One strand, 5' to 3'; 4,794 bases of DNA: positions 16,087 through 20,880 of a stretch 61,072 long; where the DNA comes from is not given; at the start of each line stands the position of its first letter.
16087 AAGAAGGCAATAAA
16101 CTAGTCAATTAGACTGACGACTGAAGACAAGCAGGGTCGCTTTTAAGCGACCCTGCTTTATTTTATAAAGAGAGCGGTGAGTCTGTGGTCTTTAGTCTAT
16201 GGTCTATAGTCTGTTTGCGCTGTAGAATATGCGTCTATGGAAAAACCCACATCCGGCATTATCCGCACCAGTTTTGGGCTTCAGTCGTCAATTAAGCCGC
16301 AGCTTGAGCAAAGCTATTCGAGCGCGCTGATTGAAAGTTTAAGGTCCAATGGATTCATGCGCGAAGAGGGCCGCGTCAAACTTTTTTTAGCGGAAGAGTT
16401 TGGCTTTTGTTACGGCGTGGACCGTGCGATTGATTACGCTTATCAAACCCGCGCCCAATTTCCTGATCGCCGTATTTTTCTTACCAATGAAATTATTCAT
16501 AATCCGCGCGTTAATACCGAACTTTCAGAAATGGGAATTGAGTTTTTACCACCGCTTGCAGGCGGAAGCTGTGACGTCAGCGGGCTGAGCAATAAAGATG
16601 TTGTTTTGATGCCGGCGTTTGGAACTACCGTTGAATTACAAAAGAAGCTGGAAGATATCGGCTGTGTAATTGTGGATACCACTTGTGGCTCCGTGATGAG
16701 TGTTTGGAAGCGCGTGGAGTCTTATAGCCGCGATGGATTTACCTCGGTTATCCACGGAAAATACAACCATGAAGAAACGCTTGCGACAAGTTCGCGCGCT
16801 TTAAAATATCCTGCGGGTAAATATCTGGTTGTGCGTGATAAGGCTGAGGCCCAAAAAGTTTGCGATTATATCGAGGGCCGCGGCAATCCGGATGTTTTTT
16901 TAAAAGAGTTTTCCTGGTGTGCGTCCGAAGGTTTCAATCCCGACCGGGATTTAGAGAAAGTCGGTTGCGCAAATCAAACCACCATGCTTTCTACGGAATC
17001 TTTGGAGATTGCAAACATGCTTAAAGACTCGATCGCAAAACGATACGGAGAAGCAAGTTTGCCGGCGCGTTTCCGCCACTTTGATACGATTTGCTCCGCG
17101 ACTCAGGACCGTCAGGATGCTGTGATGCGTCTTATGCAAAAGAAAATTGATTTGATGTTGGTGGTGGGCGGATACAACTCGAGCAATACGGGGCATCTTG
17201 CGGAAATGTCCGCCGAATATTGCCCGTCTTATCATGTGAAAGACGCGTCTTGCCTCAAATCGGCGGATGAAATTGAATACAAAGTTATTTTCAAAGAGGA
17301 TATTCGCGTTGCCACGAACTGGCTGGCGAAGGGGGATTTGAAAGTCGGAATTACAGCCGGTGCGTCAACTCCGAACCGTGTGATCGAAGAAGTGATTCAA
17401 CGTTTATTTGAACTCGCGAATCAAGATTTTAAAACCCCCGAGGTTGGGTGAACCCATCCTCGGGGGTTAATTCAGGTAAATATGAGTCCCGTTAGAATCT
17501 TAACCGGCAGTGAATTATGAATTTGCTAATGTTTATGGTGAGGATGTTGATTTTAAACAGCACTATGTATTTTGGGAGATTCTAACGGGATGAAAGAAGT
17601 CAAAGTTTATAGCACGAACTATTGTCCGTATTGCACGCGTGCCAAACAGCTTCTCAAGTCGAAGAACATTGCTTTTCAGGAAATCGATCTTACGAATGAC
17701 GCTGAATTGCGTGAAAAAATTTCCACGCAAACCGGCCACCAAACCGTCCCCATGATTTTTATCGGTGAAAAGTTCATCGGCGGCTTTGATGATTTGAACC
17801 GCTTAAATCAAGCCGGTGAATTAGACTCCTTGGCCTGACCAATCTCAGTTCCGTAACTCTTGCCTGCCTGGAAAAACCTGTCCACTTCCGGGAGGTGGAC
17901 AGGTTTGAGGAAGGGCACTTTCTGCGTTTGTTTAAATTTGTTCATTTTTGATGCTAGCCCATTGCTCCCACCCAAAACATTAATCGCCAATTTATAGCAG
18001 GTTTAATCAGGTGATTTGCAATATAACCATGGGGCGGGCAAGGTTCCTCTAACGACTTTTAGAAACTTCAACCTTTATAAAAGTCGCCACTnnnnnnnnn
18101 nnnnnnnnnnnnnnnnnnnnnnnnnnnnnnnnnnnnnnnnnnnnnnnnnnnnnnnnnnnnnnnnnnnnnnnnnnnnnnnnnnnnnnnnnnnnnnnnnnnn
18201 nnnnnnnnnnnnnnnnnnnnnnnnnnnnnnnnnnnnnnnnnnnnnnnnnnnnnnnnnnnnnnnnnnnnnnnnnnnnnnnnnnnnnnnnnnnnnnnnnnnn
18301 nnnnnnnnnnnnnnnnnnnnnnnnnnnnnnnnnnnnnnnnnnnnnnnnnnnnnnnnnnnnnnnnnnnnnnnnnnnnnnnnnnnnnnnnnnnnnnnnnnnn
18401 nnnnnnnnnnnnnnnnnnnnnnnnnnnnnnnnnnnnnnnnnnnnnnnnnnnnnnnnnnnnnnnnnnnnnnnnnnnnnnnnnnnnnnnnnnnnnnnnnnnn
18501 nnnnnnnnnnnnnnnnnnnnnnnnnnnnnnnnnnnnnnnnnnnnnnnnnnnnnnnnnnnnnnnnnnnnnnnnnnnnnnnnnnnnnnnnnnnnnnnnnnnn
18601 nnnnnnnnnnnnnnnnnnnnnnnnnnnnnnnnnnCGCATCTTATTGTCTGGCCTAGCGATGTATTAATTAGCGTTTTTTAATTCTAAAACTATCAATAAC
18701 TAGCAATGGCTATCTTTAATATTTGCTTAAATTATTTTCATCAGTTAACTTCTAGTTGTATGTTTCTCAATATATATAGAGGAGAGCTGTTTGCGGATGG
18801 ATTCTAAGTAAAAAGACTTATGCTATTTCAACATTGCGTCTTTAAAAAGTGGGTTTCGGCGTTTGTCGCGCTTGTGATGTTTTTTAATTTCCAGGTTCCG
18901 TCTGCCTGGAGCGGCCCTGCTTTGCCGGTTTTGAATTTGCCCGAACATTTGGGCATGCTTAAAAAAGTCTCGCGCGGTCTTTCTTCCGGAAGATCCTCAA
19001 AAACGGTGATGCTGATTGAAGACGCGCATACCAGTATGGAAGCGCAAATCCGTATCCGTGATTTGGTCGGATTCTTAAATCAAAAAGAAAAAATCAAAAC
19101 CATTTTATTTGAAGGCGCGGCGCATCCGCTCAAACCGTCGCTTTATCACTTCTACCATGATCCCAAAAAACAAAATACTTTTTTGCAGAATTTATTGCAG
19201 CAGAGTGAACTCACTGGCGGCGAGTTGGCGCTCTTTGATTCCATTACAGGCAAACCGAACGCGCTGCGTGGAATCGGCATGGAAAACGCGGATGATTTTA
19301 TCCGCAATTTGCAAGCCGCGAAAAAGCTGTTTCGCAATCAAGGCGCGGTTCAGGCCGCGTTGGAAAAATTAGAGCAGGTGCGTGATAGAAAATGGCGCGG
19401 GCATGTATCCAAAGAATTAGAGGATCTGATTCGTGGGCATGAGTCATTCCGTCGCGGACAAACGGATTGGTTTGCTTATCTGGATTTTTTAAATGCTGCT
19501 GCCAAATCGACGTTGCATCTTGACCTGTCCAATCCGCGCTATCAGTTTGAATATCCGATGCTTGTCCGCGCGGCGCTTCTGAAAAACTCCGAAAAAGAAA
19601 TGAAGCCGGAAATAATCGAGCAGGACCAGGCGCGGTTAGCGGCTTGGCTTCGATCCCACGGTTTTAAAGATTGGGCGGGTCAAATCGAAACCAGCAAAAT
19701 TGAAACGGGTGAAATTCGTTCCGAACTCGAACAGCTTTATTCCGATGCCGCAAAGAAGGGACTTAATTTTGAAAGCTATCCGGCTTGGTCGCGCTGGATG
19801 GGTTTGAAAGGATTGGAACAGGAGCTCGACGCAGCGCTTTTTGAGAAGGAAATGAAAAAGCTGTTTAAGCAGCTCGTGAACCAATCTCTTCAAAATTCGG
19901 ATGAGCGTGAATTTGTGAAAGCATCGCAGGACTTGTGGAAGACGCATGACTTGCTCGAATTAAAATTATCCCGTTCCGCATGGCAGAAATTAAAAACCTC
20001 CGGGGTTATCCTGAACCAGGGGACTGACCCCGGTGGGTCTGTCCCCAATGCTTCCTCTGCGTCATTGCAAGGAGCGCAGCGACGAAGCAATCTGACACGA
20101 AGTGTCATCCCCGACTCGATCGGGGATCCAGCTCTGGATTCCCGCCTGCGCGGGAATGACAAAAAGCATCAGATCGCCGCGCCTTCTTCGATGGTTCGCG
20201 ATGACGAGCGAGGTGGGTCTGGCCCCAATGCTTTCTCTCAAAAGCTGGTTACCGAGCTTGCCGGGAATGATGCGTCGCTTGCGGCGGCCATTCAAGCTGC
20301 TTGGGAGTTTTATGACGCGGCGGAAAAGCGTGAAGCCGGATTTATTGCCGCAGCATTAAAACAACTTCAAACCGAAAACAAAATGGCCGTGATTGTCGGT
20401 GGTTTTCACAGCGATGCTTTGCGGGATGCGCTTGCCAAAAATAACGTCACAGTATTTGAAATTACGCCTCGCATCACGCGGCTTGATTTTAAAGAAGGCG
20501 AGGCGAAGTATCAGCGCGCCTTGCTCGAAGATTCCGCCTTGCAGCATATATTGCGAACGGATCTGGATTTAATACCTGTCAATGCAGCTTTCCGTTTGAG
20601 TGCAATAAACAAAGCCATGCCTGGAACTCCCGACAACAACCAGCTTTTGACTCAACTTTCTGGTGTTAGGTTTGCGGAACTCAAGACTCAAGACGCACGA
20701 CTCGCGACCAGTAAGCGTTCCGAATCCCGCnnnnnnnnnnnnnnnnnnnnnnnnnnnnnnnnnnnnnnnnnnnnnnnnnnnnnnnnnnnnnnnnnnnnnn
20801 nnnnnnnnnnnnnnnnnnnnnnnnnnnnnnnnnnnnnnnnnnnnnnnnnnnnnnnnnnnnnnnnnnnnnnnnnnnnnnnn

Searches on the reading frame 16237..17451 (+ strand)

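Call 31: search_protein_families(library=ncbifam, proteins=[window:16237-17451:+], max_evalue=0.00001)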
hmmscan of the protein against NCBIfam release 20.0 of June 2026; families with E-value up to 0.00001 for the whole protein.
window:16237-17451:+ (404 aa): 8 families
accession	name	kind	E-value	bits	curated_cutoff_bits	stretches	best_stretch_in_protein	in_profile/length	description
NF009911.0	PRK13371.1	equivalog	2.2e-161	537.5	440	1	9-397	17-400/405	4-hydroxy-3-methylbut-2-enyl diphosphate reductase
TIGR00216.1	ispH_lytB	equivalog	9.3e-77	258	187.85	1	49-391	2-280/282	4-hydroxy-3-methylbut-2-enyl diphosphate reductase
NF000907.0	PRK00087.1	equivalog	1e-51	176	624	2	240-396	154-281/671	bifunctional 4-hydroxy-3-methylbut-2-enyl diphosphate reductase/30S ribosomal protein S1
NF009024.0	PRK12360.1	equivalog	1.3e-46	159.2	387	2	239-390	156-278/281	4-hydroxy-3-methylbut-2-enyl diphosphate reductase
NF002187.0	PRK01045.1-1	equivalog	1.8e-46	158.5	276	2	240-394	154-279/282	4-hydroxy-3-methylbut-2-enyl diphosphate reductase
NF002190.0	PRK01045.1-4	subfamily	1.2e-37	129.6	389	2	44-207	4-158/321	4-hydroxy-3-methylbut-2-enyl diphosphate reductase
NF002188.0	PRK01045.1-2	equivalog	3.1e-37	128.3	420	2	241-398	159-289/315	4-hydroxy-3-methylbut-2-enyl diphosphate reductase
NF002189.0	PRK01045.1-3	equivalog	2e-32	112.4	444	2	238-396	167-299/326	4-hydroxy-3-methylbut-2-enyl diphosphate reductase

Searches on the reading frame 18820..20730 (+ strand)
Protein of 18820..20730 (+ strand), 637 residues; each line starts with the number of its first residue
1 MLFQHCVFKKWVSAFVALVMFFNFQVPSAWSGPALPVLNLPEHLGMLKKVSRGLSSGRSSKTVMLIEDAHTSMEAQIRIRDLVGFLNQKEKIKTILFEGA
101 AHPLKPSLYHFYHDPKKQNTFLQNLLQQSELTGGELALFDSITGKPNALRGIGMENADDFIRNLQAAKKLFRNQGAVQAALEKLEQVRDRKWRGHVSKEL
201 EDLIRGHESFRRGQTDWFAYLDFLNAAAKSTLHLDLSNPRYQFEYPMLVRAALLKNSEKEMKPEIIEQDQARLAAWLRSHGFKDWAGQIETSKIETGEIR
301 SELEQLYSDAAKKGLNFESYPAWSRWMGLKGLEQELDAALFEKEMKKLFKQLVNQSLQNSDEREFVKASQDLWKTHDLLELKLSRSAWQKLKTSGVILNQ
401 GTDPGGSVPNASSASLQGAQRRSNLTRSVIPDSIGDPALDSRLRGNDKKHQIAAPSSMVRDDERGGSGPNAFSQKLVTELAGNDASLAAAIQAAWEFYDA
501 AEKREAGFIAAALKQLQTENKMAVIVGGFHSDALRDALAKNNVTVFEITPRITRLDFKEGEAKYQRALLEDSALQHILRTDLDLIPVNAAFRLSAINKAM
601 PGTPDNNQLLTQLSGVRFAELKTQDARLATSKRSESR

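Call 81: search_protein_families(library=pfam, proteins=[window:18820-20730:+], max_evalue=1)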
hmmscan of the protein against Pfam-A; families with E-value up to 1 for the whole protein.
window:18820-20730:+ (637 aa): 1 family
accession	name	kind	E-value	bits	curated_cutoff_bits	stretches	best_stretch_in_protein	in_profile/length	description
PF00126.33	HTH_1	-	0.0037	17.6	26.6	0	165-186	18-39/60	Bacterial regulatory helix-turn-helix protein, lysR family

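Call 84: search_solved_structures(query=A7, max_evalue=10)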
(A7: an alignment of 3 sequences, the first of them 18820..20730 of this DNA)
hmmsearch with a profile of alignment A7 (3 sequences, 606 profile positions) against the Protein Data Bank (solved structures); distinct sequences matched with E-value up to 10: 1.
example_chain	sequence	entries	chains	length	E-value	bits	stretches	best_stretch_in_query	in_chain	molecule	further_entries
2k7r_A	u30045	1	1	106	0.34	12.9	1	147-204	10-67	Primosomal protein dnaI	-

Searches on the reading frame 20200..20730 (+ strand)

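Call 98: search_protein_families(library=pfam, proteins=[window:20200-20730:+], max_evalue=10)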
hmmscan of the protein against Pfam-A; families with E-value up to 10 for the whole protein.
window:20200-20730:+ (177 aa): 2 families
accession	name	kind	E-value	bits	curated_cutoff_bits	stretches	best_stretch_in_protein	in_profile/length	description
PF18934.5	DUF5682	-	0.0066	15.3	26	1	42-81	172-213/727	Family of unknown function (DUF5682)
PF00795.27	CN_hydrolase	-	0.13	12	23.2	1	34-74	49-87/256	Carbon-nitrogen hydrolase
